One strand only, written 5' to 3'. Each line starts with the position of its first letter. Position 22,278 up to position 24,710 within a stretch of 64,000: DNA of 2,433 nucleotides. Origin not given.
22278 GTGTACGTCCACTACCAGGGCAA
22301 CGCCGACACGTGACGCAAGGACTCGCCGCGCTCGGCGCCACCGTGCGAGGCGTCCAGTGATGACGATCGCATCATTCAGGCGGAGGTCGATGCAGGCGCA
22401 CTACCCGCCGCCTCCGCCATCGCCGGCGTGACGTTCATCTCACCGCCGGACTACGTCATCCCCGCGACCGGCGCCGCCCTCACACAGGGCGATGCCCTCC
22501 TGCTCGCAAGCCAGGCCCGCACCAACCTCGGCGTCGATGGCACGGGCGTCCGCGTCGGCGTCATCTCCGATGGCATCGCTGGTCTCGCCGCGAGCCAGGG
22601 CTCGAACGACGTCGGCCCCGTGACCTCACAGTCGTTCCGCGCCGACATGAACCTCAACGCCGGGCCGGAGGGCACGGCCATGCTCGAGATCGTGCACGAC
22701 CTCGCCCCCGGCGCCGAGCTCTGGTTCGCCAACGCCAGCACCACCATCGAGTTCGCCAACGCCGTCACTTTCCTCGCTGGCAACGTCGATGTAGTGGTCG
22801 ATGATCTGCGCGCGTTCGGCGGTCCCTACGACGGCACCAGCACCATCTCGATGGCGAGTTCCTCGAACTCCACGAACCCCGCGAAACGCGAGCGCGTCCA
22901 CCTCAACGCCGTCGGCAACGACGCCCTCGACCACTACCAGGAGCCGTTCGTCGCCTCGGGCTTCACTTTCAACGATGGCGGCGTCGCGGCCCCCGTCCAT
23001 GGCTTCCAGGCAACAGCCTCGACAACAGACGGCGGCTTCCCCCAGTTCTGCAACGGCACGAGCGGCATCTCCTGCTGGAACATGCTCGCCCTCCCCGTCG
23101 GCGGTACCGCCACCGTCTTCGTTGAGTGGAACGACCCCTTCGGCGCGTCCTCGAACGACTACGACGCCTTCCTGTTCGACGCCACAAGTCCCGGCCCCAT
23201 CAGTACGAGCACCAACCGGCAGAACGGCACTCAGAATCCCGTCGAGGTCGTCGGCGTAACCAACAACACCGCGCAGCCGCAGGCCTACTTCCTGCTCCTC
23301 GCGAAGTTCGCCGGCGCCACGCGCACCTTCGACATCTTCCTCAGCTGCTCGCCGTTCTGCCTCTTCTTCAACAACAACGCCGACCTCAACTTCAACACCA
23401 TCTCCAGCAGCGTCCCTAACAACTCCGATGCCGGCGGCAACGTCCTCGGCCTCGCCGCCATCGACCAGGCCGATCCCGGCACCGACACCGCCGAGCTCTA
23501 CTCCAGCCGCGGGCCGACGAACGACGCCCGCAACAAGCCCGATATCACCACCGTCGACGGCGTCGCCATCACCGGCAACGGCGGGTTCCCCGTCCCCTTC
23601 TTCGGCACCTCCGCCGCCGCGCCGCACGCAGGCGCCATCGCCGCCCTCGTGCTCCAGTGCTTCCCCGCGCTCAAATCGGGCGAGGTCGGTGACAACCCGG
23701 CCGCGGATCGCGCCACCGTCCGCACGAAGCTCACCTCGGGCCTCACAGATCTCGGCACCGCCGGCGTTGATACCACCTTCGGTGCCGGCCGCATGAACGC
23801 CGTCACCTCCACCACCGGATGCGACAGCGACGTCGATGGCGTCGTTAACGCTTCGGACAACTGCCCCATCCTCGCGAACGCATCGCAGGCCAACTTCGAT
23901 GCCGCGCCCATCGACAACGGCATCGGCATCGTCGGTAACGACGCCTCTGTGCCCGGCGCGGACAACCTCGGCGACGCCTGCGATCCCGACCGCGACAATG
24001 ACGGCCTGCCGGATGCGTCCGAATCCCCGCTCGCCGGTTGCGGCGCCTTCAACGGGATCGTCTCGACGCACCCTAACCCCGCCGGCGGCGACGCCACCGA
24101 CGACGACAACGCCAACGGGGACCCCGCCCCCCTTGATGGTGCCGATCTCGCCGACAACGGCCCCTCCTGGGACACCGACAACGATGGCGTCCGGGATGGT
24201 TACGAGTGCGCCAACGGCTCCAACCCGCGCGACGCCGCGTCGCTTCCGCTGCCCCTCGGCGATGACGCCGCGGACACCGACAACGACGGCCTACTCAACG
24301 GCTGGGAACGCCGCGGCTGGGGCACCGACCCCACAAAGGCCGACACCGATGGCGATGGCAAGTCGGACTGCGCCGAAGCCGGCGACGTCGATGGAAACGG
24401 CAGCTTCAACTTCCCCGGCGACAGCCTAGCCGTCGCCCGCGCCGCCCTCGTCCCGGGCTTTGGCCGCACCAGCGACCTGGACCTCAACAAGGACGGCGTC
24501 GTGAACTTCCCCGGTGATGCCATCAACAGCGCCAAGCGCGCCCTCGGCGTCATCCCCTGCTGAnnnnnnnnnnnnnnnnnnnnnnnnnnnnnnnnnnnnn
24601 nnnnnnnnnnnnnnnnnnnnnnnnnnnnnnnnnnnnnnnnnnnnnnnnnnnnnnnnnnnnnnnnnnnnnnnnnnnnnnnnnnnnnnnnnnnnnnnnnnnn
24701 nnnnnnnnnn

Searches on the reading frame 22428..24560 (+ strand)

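Call 52: search_protein_families(library=pfam, max_evalue=0.001, proteins=[window:22428-24560:+])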
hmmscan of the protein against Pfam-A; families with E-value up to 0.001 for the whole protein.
window:22428-24560:+ (711 aa): 3 families
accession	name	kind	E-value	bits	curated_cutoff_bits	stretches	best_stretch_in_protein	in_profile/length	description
PF18884.5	TSP3_bac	-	8.3e-14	51.6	25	2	616-638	1-22/22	Bacterial TSP3 repeat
PF00082.27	Peptidase_S8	-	7.5e-10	39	21.8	1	332-454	167-288/288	Subtilase family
PF02412.23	TSP_3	-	0.00016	21.7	25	0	466-487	15-36/36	Thrombospondin type 3 repeat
